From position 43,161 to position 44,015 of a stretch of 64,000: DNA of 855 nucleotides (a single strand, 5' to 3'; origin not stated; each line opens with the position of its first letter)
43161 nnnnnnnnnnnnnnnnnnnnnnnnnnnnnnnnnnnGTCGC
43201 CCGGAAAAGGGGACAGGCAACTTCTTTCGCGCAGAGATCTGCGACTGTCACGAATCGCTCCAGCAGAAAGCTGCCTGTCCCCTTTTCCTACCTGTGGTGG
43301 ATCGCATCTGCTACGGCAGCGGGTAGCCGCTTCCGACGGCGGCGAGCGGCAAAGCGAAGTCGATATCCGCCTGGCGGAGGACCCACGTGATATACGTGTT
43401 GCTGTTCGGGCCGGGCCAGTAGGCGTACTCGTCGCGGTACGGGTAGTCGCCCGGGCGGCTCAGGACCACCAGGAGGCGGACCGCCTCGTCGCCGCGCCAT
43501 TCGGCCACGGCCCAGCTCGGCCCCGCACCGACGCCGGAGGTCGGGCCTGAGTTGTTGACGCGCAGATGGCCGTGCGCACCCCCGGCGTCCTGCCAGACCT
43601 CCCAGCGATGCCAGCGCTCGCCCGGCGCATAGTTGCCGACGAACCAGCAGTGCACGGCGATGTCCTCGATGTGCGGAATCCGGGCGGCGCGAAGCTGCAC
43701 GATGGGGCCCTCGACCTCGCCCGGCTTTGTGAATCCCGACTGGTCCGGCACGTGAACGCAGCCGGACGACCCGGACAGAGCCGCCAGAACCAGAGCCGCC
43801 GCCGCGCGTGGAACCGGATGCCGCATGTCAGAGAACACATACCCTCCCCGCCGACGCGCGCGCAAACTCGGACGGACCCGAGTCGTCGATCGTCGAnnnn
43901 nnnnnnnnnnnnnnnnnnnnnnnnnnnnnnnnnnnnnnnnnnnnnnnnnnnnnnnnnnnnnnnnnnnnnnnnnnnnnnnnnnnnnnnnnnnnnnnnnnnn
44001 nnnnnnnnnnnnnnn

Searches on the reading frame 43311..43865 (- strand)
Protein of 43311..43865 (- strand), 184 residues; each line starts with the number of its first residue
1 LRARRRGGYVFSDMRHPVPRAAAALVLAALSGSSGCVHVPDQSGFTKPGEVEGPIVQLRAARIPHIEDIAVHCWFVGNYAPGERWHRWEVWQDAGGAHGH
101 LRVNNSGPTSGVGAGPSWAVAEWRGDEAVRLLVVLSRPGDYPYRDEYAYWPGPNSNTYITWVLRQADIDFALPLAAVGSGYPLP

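Call 80: search_protein_families(library=pfam, proteins=[window:43311-43865:-], max_evalue=0.01)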
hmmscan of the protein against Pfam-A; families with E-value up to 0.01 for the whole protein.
window:43311-43865:- (184 aa): 1 family
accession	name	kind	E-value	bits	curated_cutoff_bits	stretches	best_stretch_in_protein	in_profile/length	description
PF12570.13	DUF3750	-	3.5e-25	89.6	25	1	55-181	3-128/128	Protein of unknown function (DUF3750)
